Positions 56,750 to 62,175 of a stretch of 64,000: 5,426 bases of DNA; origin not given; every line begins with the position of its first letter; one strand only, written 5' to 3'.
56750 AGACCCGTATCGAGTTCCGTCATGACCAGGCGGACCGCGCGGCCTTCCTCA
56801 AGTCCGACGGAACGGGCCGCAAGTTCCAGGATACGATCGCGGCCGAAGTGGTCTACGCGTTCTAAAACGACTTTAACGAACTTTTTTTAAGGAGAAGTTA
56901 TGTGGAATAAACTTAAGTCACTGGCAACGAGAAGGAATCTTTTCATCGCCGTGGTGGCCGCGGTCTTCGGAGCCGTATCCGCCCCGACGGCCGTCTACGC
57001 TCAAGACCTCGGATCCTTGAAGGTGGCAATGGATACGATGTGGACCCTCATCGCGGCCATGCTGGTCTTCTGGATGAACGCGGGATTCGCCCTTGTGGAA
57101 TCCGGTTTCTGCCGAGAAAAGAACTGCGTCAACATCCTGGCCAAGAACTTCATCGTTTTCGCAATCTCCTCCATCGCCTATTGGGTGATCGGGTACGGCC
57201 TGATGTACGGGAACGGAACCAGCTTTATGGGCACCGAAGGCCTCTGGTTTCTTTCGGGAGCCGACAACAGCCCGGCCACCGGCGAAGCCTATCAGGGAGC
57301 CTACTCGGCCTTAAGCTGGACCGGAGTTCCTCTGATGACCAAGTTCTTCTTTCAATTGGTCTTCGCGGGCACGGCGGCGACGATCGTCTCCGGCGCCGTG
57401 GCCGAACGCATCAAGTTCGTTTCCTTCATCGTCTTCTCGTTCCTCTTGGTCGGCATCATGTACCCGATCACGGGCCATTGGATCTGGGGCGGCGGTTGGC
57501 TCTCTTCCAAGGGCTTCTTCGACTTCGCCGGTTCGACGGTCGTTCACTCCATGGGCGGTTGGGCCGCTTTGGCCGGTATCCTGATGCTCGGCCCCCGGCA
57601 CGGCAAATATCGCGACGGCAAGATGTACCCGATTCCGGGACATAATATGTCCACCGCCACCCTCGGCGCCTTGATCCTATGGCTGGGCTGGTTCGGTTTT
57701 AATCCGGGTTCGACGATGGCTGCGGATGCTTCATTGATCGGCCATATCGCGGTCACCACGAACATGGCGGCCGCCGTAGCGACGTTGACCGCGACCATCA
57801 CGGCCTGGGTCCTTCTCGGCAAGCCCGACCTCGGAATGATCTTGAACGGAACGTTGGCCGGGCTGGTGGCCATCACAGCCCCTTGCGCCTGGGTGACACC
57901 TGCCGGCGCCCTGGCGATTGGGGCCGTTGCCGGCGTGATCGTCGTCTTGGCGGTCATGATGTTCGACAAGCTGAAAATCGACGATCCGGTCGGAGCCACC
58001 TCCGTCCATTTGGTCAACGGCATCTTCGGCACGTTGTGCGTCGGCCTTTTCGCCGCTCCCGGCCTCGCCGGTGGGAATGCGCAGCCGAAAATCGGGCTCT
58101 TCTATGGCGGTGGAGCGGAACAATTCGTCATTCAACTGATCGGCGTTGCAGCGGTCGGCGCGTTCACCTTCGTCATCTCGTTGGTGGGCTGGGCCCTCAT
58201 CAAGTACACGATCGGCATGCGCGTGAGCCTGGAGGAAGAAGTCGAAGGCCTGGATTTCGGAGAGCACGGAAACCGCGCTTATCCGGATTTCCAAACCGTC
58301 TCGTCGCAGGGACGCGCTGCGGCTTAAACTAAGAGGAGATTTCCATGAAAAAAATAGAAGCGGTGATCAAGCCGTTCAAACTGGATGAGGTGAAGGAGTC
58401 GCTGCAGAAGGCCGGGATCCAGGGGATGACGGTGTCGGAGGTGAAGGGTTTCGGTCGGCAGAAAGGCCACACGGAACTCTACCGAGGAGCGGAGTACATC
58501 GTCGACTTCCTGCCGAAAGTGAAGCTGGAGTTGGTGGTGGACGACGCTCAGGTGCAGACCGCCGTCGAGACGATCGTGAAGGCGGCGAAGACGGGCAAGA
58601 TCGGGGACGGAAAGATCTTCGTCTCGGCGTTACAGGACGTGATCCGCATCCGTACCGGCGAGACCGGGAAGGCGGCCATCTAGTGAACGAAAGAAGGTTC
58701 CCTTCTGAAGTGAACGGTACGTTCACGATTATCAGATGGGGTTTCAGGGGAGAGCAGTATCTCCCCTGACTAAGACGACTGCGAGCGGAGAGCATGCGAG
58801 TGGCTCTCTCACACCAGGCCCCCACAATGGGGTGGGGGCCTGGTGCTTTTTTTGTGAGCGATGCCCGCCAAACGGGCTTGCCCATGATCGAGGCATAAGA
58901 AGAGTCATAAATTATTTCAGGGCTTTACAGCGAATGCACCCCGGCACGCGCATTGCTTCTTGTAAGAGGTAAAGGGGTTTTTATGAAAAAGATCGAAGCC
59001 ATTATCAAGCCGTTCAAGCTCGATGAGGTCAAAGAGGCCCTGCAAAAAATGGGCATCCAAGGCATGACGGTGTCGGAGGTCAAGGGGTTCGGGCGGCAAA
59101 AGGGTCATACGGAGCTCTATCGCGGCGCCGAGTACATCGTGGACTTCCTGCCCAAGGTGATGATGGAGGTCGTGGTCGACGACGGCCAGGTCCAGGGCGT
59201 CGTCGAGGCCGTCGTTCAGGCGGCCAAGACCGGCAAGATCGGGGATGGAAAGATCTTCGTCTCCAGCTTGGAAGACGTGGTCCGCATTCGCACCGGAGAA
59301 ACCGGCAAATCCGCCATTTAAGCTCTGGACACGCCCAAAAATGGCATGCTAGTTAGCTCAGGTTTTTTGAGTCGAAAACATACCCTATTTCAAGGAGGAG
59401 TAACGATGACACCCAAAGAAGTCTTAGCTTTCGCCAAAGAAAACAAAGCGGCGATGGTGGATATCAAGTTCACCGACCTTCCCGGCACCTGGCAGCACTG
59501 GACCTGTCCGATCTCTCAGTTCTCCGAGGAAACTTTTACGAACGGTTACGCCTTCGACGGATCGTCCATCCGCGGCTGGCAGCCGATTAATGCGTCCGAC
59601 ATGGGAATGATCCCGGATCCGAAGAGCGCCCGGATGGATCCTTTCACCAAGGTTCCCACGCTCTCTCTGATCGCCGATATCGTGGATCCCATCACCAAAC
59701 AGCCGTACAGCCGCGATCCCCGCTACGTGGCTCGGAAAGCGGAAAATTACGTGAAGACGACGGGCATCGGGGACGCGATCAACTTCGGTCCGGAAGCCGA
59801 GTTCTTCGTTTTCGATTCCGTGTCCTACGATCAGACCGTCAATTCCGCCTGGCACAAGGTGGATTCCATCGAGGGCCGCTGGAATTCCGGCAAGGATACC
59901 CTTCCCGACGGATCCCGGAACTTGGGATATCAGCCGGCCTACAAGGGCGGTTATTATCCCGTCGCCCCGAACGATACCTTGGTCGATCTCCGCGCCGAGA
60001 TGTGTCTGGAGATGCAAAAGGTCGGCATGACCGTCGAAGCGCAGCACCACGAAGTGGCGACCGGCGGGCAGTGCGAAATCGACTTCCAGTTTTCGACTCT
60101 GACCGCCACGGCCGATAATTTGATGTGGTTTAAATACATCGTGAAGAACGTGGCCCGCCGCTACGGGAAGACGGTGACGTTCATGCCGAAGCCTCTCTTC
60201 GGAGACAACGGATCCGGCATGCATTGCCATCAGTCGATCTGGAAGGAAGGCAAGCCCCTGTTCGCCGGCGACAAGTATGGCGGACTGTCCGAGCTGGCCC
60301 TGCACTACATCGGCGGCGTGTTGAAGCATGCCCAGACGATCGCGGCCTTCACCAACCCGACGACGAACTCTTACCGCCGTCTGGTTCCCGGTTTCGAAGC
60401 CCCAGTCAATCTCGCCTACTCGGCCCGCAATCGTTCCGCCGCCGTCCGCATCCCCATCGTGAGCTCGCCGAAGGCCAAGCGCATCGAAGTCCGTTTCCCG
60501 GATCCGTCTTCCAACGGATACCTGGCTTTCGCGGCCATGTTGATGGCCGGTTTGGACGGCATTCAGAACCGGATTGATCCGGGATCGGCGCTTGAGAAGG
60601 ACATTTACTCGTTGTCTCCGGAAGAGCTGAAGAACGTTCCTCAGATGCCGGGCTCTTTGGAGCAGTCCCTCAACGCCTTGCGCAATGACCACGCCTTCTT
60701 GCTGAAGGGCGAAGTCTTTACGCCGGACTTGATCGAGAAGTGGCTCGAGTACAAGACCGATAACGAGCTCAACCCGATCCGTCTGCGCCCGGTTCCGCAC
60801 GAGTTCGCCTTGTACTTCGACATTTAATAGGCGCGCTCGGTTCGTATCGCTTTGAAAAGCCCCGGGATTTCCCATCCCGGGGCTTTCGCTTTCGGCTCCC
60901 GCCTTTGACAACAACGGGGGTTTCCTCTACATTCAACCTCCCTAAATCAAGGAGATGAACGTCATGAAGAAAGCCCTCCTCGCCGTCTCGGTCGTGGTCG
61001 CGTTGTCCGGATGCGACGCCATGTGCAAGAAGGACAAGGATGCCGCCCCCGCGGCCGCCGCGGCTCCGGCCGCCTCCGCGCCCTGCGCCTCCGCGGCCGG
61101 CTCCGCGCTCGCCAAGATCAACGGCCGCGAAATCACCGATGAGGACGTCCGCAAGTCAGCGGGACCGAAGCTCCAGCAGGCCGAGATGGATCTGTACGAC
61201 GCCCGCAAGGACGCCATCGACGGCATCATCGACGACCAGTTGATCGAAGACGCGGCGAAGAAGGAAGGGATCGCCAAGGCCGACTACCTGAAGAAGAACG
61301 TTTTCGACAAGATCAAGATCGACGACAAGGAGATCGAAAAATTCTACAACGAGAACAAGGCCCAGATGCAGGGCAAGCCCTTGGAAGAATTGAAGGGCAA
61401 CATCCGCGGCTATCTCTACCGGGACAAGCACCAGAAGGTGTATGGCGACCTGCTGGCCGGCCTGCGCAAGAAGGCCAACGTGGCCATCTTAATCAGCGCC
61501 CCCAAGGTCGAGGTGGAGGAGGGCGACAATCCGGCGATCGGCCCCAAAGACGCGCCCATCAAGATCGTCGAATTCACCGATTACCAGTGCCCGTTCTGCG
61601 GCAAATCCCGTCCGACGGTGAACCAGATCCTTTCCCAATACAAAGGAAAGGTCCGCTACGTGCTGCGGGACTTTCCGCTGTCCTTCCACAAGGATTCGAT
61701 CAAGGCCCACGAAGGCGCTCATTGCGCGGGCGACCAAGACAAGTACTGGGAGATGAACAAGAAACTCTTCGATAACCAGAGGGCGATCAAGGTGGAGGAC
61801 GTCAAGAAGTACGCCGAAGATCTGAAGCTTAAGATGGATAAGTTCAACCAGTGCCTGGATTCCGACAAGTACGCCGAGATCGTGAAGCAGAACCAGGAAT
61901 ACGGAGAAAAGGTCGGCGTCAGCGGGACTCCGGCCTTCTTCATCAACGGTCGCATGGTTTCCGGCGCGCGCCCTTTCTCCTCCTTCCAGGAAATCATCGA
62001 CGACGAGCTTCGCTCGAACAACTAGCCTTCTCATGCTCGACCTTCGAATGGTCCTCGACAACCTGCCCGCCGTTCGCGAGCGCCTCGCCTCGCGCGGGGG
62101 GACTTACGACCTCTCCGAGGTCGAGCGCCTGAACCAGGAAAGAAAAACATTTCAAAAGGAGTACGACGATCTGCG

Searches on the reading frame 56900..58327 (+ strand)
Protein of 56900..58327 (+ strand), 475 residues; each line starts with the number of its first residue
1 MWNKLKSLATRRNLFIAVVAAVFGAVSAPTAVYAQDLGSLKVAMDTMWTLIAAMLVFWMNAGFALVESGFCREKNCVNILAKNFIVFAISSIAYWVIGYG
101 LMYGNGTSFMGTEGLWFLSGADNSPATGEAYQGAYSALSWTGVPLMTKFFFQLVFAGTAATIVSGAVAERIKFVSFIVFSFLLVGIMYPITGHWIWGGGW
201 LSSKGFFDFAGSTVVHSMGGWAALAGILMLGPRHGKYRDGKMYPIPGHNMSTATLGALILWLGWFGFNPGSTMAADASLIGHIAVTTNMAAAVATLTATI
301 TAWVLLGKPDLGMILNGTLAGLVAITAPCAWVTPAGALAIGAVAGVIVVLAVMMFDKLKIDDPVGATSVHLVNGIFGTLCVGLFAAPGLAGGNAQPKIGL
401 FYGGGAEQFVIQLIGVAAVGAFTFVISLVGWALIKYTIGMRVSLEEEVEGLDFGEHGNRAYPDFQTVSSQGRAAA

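Call 47: search_protein_families(library=pfam, proteins=[window:56900-58327:+], max_evalue=0.001)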
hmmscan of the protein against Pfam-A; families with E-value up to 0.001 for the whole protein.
window:56900-58327:+ (475 aa): 1 family
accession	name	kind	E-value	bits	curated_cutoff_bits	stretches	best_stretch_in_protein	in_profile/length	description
PF00909.26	Ammonium_transp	-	3.2e-125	418.4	23.2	1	48-461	2-399/399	Ammonium Transporter Family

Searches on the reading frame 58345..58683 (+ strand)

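Call 47: search_protein_families(library=pfam, proteins=[window:58345-58683:+], max_evalue=0.001)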
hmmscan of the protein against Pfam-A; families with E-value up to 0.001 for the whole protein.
window:58345-58683:+ (112 aa): 1 family
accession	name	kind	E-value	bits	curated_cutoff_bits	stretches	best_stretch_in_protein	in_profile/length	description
PF00543.27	P-II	-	5.6e-35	120.2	25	1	1-106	1-102/102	Nitrogen regulatory protein P-II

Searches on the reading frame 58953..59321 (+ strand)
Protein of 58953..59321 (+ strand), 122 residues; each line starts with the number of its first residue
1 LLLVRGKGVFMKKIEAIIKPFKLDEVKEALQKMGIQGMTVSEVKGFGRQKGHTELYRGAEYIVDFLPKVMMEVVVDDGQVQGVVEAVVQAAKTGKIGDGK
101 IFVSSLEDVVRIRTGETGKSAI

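Call 47: search_protein_families(library=pfam, proteins=[window:58953-59321:+], max_evalue=0.001)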
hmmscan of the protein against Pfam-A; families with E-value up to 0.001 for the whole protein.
window:58953-59321:+ (122 aa): 1 family
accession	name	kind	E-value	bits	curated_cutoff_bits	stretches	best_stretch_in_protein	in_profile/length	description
PF00543.27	P-II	-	6.2e-35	120.1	25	1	11-116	1-102/102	Nitrogen regulatory protein P-II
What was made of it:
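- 58942..58957 (+): Positive-control sigma-54 promoter in front of glnB-glnA (outside the block). Downstream genes are P-II and glutamine synthetase (call 47).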

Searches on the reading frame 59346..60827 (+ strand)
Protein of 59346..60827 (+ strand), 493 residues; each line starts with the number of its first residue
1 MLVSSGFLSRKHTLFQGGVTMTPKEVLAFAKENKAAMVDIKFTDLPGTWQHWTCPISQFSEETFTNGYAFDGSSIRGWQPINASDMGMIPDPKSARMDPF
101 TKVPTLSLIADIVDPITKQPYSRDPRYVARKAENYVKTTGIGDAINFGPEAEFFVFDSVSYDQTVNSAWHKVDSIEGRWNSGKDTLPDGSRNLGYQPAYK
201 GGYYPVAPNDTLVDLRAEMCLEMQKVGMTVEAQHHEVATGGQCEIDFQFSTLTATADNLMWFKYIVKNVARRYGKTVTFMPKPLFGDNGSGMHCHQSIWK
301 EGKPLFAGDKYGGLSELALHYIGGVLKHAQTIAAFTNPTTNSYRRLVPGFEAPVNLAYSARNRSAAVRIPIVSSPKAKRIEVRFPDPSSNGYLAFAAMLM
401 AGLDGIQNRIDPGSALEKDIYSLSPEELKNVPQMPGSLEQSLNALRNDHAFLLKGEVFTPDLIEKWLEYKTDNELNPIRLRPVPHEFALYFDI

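Call 47: search_protein_families(library=pfam, proteins=[window:59346-60827:+], max_evalue=0.001)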
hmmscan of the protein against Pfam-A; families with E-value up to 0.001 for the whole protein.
window:59346-60827:+ (493 aa): 2 families
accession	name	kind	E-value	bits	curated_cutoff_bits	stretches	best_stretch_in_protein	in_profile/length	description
PF00120.29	Gln-synt_C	-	2.2e-132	441.7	24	1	123-490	2-344/344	Glutamine synthetase, catalytic domain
PF03951.24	Gln-synt_N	-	1e-28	99.2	33.4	1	36-115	3-82/82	Glutamine synthetase, beta-Grasp domain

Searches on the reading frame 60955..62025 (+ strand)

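Call 47: search_protein_families(library=pfam, proteins=[window:60955-62025:+], max_evalue=0.001)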
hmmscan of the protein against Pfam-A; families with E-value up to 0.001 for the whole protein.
window:60955-62025:+ (356 aa): 5 families
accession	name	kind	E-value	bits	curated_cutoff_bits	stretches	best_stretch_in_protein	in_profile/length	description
PF13462.12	Thioredoxin_4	-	4.5e-36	125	23.2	1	191-350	4-165/165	Thioredoxin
PF01323.26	DSBA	-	2e-24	86.9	25.6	1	204-348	2-190/191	DSBA-like thioredoxin domain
PF13098.12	Thioredoxin_2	-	4.3e-07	30.7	27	1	203-347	8-103/104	Thioredoxin-like domain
PF13624.11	SurA_N_3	-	0.00015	22.1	27.2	1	48-110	37-110/162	SurA-like N-terminal domain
PF13623.11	SurA_N_2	-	0.0007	19.9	28.5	0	51-116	42-118/145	SurA-like N-terminal domain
